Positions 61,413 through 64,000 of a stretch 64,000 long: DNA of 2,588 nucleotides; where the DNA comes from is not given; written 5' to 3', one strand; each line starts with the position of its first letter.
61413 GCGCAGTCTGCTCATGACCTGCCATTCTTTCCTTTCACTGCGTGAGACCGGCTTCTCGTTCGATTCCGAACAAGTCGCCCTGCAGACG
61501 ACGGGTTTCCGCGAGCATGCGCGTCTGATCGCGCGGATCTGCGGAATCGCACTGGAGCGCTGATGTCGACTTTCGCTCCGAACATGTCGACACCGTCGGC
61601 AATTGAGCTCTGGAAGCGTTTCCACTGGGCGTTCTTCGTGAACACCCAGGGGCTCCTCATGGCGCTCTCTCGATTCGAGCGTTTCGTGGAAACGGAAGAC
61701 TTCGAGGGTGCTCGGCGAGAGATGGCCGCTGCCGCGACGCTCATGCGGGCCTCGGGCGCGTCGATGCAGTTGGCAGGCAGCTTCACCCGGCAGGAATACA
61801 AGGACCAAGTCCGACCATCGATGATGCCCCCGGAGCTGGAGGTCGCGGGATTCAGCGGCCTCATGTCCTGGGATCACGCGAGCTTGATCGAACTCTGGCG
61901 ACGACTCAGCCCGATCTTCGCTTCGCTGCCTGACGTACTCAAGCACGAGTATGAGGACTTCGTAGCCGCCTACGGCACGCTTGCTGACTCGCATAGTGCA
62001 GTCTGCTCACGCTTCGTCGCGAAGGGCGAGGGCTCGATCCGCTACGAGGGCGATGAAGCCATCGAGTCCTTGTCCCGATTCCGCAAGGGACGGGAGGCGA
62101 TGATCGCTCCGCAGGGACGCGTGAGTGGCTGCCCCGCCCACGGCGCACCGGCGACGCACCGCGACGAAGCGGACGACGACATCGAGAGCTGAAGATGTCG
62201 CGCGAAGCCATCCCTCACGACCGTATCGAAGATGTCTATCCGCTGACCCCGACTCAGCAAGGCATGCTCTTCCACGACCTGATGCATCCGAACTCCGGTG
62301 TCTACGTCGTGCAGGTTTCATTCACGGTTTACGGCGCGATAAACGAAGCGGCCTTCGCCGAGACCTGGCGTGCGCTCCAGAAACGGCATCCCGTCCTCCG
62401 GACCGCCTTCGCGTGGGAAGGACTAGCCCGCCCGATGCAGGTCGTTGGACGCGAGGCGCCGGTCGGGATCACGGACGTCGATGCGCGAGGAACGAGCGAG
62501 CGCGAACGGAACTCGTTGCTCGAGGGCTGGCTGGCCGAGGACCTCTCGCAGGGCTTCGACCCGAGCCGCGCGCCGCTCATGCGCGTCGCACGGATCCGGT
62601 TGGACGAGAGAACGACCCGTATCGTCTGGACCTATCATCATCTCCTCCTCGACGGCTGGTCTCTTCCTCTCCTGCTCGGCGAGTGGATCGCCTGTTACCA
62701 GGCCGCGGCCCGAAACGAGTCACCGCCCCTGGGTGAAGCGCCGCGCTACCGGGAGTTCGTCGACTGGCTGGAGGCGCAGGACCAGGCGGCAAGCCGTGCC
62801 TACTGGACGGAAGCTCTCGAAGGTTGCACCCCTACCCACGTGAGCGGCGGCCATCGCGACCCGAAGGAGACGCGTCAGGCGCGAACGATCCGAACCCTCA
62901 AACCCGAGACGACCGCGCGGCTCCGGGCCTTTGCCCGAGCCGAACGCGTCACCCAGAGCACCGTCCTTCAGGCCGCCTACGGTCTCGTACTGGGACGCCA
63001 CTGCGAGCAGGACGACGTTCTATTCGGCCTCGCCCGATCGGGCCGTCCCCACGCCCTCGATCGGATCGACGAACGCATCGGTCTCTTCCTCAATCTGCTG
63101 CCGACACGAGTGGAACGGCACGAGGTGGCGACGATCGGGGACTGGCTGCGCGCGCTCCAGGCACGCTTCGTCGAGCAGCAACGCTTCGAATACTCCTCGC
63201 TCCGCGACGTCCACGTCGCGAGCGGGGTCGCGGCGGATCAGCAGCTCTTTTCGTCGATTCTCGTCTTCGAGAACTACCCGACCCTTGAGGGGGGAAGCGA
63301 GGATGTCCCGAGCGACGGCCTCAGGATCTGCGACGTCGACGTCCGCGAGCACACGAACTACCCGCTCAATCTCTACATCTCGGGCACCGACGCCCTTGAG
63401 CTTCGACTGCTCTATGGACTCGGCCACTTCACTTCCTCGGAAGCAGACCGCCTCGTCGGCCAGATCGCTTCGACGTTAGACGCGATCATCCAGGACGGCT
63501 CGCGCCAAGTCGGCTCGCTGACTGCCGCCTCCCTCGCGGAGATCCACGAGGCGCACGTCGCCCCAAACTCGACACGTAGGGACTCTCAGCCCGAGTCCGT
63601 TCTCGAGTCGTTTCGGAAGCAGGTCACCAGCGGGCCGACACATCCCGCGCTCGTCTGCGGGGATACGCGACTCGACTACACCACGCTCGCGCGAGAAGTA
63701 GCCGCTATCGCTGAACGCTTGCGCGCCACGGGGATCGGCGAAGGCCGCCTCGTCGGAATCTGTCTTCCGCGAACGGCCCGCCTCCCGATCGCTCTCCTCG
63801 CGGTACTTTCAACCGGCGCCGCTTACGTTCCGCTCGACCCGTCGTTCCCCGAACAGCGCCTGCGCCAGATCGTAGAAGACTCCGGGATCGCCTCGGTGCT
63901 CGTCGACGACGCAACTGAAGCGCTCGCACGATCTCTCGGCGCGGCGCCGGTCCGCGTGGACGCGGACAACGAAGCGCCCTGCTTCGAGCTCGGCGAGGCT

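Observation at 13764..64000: Hybrid FAAL-PKS-NRPS assembly line of about 50 kb in two divergent operons, incomplete at the window edge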

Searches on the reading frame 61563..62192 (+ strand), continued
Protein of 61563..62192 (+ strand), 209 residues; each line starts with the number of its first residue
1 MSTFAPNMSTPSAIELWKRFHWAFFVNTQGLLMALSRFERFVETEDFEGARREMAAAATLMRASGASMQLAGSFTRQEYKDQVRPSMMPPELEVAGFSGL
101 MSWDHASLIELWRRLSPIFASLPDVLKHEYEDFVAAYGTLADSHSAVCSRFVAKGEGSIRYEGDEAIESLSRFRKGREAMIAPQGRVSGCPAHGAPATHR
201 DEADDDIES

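Call 89: find_homologous_proteins(query=window:61563-62192:+, max_evalue=1e-10)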
Query window:61563-62192:+ (209 aa): 48 proteins with E <= 1e-10 among 431 candidates.
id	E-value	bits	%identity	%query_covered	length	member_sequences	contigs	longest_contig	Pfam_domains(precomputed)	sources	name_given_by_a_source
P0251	1.3e-134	464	100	100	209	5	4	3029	PF27188.1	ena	-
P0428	2.6e-93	329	70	99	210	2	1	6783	PF27188.1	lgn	-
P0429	6.9e-77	276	65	88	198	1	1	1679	PF27188.1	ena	-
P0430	3.8e-74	267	65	89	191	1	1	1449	PF27188.1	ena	-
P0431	6.9e-70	253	61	90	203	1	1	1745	PF27188.1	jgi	jgi:hypothetical protein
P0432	4.6e-64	234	61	88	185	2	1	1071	PF27188.1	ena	-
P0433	7.8e-64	233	61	88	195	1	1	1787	PF27188.1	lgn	-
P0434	1.2e-62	229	61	83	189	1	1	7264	PF27188.1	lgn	-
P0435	1.8e-60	222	59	83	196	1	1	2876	PF27188.1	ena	-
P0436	8.0e-60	220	56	85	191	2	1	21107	PF27188.1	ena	-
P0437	1.1e-59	220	54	88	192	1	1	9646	PF27188.1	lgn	-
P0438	1.3e-59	219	53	90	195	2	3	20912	PF27188.1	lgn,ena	-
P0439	2.1e-58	215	54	89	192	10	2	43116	PF27188.1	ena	-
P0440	2.5e-58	215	56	85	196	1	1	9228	PF27188.1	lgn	-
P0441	5.3e-56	208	54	84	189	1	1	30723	PF27188.1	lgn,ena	-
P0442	3.6e-55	205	53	85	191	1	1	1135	PF27188.1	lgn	-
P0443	1.4e-54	203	53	89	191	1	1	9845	PF27188.1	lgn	-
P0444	1.9e-54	202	53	85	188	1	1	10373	PF27188.1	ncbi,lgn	-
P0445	2.6e-54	202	57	75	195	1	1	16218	PF27188.1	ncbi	ncbi:MAG: siderophore biosynthesis protein [Pseudomonadota bacterium]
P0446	3.8e-54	201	53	84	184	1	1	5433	PF27188.1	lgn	-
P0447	8.9e-54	200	49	87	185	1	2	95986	PF27188.1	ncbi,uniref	ncbi:hypothetical protein [Roseobacter sp.]|uniref:hypothetical protein n=1 Tax=Roseobacter sp. TaxI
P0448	1.6e-53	199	51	89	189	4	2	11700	PF27188.1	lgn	-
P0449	4.1e-53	198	50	87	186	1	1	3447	PF27188.1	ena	-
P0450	4.2e-53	198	52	85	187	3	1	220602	PF27188.1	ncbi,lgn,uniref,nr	ncbi:MAG: hypothetical protein Q4G14_01400 [Paracoccus sp. (in: a-proteobacteria)]|uniref:hypothetic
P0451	5.6e-53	198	50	89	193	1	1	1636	PF27188.1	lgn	-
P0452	1.2e-52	197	50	89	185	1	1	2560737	PF27188.1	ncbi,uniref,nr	ncbi:siderophore biosynthesis protein [Pseudorhodobacter turbinis]|uniref:Siderophore biosynthesis p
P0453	2.8e-52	195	48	89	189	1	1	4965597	PF27188.1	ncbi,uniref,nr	ncbi:siderophore biosynthesis protein [Marinivivus vitaminiproducens]|uniref:siderophore biosynthesi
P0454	3.0e-52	195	52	85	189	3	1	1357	PF27188.1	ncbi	-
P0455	4.1e-52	195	52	85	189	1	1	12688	PF27188.1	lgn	-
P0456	5.1e-52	195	51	85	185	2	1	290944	PF27188.1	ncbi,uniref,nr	ncbi:hypothetical protein [Pseudorhodobacter aquimaris]|uniref:hypothetical protein n=1 Tax=Pseudorh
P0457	1.5e-51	193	51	83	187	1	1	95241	PF27188.1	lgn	-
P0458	2.9e-51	192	50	84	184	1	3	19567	PF27188.1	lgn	-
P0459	3.1e-51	192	49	87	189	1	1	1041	PF27188.1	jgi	-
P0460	3.7e-51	192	49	90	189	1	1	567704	PF27188.1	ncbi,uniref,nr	ncbi:hypothetical protein JJJ17_08590 [Paracoccus caeni]|uniref:Siderophore biosynthesis protein n=1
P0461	9.6e-51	190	51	86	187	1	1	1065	PF27188.1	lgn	-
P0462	1.1e-50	190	50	88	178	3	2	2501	PF27188.1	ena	-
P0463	1.7e-50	190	52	83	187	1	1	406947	PF27188.1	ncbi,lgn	ncbi:MAG: siderophore biosynthesis protein [Pseudomonadota bacterium]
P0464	2.0e-50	189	48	87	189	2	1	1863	PF27188.1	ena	-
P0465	3.9e-50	188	48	88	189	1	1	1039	PF27188.1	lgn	-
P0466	9.8e-50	187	49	88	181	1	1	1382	PF27188.1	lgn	-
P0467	1.4e-48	183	49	83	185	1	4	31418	PF27188.1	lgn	-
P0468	9.8e-48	181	48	83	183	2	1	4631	PF27188.1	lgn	-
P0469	1.2e-45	174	49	83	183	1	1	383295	PF27188.1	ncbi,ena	-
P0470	7.0e-41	158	43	97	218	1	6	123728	PF27188.1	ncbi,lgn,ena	ncbi:MAG: siderophore biosynthesis protein [Pseudomonadota bacterium]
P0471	2.6e-40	156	45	93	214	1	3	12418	PF27188.1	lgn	-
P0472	6.3e-18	83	35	76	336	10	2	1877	PF27188.1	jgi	-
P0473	7.5e-18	83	33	82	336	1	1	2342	PF27188.1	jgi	jgi:hypothetical protein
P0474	6.1e-17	80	32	81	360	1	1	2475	PF27188.1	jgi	jgi:hypothetical protein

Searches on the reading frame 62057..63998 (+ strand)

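Call 9: search_protein_families(library=pfam, proteins=[window:62057-63998:+], max_evalue=0.001)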
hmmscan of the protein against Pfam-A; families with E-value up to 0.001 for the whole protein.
window:62057-63998:+ (647 aa): 2 families
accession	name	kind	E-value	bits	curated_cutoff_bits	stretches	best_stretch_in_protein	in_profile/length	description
PF00668.25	Condensation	-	2.2e-84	284.2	30.6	1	58-494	2-450/456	Condensation domain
PF00501.34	AMP-binding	-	5.2e-24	85.2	29.9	1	519-625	1-114/384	AMP-binding enzyme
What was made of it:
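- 62195..64000 (+): NRPS_D, truncated by the window end: C(DCL)-A(Gly)-T. In a 99.92%-identical contig it is followed by PKSx and NRPS_E. Pfam (call 9).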

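Call 12: find_related_loci(query=window:62195-63998:+, collection=genome_contigs, flank=10000)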
Query window:62195-63998:+ (601 aa) in genome_contigs; peptide patterns used: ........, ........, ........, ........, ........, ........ (x = any residue, [..] = any of these).
102 stretches matched a pattern; 1 encode a relative of the query (tblastn E <= 1e-3); 1 distinct loci.
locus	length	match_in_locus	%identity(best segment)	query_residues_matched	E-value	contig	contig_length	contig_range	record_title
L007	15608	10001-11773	69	1-594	0e+0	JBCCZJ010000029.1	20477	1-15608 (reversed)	MAG: Myxococcota bacterium isolate P01_F01_bin.32 k141_1832890_length_20477_cov_14.0000, whole genome shotgun sequence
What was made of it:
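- Tried and rejected: The genome_contigs scan returned only a 69%-identical Myxococcota MAG (call 12).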

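Call 14: find_homologous_proteins(query=window:62195-63998:+, max_evalue=1e-50)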
Query window:62195-63998:+ (601 aa): 368 proteins with E <= 1e-50 among 8000 candidates; the best 120 are listed.
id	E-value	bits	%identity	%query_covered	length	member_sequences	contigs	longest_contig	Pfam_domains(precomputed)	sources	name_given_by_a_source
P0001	3.2e-127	444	40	94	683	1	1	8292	PF00668.26,PF00501.35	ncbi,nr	ncbi:MAG: condensation domain-containing protein, partial [Synechococcales bacterium]|nr:condensatio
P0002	5.4e-122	426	41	94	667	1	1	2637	PF00668.26,PF00501.35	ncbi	ncbi:MAG: condensation domain-containing protein, partial [Cyanobacteria bacterium P01_C01_bin.147]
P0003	1.9e-117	411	36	94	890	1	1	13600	PF00668.26,PF00501.35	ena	-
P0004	2.4e-116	408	36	93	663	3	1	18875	PF00668.26,PF00550.32,PF00501.35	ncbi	-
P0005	3.9e-115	404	41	97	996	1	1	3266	PF00668.26,PF00501.35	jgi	jgi:amino acid adenylation domain-containing protein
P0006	1.5e-114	402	38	93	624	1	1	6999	PF00668.26,PF16911.11,PF00501.35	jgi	jgi:hypothetical protein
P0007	7.8e-114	399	40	97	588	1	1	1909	PF00668.26,PF00501.35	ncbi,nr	ncbi:MAG TPA: condensation domain-containing protein, partial [Dehalococcoidia bacterium]|nr:condens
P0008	8.4e-114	399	39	95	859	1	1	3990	PF00668.26,PF00501.35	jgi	-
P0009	6.7e-112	393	38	96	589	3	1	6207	PF00668.26,PF00501.35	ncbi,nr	ncbi:MAG TPA: condensation domain-containing protein, partial [Longimicrobiaceae bacterium]|nr:conde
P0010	1.1e-110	389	36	98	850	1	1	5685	PF00668.26,PF00501.35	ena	-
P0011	1.6e-110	388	40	86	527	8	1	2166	PF00668.26,PF00501.35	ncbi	ncbi:MAG: condensation domain-containing protein, partial [Cyanobacteria bacterium P01_E01_bin.43]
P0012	4.5e-110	387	39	93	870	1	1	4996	PF00668.26,PF00501.35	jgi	jgi:amino acid adenylation domain-containing protein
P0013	6.5e-110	386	36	97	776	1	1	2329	PF00668.26,PF00501.35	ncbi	ncbi:MAG TPA: condensation domain-containing protein, partial [Pyrinomonadaceae bacterium]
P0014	1.5e-109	385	39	94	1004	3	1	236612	PF00668.26,PF00550.32,PF00501.35,PF13193.13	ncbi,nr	ncbi:MAG: non-ribosomal peptide synthase [Verrucomicrobiales bacterium]|nr:non-ribosomal peptide syn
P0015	1.7e-109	385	39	97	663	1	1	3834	PF00668.26,PF16911.11,PF00501.35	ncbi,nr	ncbi:MAG: AMP-binding protein, partial [Chloroflexi bacterium]|nr:AMP-binding protein [Chloroflexota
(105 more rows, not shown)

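Call 33: find_related_loci(query=window:62195-63998:+, collection=metagenome_contigs, flank=10000)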
Query window:62195-63998:+ (601 aa) in metagenome_contigs; peptide patterns used: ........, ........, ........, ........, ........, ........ (x = any residue, [..] = any of these).
127 stretches matched a pattern, but none encodes a relative of the query by tblastn (E <= 1e-3).
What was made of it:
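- Tried and rejected: The metagenome_contigs scan returned nothing (call 33).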
